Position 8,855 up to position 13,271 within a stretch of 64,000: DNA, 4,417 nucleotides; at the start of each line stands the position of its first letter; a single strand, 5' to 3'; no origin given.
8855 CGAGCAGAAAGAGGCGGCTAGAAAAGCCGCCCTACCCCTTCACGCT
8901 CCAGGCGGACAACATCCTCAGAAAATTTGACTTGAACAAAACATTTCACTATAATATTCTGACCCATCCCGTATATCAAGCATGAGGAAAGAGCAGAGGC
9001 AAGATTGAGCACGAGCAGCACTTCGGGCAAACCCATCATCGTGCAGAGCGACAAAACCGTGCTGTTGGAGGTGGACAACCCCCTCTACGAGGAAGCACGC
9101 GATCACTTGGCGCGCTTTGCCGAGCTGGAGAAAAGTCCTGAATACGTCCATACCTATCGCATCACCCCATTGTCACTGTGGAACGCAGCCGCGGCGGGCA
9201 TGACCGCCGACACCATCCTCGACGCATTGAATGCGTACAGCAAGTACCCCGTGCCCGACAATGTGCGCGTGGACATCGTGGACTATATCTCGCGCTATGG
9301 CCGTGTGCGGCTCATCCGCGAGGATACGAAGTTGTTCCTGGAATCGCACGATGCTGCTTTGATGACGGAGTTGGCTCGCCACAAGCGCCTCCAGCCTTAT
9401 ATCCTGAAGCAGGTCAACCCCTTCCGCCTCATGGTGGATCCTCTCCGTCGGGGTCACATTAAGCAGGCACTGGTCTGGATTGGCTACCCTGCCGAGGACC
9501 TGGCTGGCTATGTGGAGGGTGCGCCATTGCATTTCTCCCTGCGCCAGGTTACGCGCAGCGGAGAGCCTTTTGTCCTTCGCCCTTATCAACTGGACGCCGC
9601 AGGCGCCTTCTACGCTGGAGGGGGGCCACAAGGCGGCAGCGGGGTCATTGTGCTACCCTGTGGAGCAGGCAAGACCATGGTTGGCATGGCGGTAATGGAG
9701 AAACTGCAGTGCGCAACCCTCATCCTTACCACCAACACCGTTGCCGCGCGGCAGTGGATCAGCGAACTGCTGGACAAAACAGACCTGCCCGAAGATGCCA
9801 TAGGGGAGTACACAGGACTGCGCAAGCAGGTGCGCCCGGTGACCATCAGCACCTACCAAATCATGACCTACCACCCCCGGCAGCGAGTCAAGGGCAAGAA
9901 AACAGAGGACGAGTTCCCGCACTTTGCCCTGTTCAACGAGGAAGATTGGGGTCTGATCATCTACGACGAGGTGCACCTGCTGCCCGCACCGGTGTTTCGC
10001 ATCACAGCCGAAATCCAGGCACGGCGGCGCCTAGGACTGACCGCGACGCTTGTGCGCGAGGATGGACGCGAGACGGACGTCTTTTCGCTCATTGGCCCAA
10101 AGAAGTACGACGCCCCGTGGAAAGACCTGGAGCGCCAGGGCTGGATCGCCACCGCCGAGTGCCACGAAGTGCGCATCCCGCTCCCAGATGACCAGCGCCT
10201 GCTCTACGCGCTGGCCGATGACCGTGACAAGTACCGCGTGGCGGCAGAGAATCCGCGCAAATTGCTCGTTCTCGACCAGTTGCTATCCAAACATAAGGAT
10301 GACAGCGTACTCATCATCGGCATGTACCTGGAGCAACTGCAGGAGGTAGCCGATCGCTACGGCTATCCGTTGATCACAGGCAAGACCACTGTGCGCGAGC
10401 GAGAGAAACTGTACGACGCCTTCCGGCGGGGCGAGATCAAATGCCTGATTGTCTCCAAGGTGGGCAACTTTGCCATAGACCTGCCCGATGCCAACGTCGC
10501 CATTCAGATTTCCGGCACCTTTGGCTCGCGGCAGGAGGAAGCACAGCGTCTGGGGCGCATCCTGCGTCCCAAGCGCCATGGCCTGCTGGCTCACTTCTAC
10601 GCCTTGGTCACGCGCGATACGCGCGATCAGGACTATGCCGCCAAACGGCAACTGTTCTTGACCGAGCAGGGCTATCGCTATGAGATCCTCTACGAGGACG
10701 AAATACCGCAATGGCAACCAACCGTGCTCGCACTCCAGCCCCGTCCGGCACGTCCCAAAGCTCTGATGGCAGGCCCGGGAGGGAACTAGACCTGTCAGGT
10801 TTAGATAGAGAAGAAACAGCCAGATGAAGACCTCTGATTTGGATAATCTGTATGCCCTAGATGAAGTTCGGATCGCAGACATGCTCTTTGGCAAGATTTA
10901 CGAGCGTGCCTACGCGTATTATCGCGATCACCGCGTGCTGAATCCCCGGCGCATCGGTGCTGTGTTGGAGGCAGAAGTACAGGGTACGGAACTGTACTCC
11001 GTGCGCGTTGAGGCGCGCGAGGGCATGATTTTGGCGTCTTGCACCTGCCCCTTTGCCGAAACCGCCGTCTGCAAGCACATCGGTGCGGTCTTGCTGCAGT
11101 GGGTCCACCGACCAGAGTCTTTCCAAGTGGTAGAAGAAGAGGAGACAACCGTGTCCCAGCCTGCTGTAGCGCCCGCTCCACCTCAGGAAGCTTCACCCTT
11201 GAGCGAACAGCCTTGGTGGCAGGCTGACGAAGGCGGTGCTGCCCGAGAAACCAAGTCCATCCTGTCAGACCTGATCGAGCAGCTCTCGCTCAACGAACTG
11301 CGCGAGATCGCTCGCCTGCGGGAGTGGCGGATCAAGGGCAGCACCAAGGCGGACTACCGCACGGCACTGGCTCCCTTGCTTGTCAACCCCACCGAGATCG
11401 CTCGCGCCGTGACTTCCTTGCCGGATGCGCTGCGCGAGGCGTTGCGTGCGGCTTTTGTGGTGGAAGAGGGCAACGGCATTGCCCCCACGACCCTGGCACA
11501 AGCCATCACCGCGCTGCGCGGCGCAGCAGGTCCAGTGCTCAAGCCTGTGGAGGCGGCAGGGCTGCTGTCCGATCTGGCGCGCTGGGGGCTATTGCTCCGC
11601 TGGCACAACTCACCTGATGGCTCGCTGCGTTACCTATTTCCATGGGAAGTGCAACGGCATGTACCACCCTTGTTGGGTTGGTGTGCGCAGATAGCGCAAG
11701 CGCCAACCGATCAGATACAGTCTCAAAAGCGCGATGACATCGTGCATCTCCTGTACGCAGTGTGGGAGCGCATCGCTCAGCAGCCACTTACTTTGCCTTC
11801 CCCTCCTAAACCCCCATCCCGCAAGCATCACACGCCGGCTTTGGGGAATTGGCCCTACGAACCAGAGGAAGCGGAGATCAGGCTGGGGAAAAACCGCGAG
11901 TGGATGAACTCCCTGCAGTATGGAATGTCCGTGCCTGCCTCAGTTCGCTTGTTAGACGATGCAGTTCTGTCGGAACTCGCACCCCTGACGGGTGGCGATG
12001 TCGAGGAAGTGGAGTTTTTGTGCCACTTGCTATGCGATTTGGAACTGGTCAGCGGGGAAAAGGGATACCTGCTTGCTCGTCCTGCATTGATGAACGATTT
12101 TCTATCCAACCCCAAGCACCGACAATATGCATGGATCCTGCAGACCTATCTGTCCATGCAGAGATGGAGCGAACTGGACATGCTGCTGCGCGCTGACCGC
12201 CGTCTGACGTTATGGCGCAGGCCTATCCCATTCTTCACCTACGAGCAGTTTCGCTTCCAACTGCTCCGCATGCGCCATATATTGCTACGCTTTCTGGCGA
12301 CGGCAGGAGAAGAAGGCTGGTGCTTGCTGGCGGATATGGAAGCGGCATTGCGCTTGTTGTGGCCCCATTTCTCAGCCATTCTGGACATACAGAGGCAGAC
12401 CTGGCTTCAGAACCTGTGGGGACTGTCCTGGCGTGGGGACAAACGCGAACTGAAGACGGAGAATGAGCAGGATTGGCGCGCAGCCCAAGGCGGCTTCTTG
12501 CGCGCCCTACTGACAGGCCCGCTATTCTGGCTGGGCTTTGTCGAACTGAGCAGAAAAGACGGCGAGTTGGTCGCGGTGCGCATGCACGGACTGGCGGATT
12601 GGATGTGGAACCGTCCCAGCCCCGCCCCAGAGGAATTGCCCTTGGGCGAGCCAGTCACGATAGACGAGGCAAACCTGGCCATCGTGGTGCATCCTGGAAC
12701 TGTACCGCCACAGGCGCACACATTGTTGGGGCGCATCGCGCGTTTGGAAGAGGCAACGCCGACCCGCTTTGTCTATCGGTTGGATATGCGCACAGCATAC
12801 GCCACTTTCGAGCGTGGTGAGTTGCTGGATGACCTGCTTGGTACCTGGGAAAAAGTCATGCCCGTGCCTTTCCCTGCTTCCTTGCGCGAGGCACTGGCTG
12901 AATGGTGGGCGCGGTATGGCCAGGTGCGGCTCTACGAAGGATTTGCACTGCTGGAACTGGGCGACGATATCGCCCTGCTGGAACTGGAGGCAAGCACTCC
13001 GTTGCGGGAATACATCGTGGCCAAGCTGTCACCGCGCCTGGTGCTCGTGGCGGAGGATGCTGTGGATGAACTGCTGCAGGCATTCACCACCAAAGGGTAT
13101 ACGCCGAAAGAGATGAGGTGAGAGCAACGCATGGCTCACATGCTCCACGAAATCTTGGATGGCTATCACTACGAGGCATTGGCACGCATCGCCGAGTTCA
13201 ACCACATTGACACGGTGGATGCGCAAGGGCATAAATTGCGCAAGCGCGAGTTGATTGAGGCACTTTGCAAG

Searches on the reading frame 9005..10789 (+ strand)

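Call 36: search_protein_families(library=pfam, proteins=[window:9005-10789:+])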
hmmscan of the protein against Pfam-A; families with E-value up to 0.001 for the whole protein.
window:9005-10789:+ (594 aa): 4 families
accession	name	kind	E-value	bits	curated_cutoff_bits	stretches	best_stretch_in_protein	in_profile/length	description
PF16203.11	ERCC3_RAD25_C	-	5e-47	160.7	27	1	375-565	1-198/248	ERCC3/RAD25/XPB C-terminal helicase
PF13625.11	Helicase_C_3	-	1e-41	142.3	34.2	1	11-136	1-123/125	Helicase conserved C-terminal domain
PF04851.21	ResIII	-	5.2e-15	56.2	22.5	1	190-350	3-163/164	Type III restriction enzyme, res subunit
PF00271.37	Helicase_C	-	1.2e-14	55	23.5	1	419-522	2-109/110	Helicase conserved C-terminal domain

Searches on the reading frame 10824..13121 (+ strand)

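Call 3: search_protein_families(library=pfam, proteins=[window:10824-13121:+])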
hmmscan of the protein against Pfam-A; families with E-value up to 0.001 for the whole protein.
window:10824-13121:+ (765 aa): 1 family
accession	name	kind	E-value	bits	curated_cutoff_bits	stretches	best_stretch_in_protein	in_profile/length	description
PF13625.11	Helicase_C_3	-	2e-08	34.7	34.2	1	619-733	8-122/125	Helicase conserved C-terminal domain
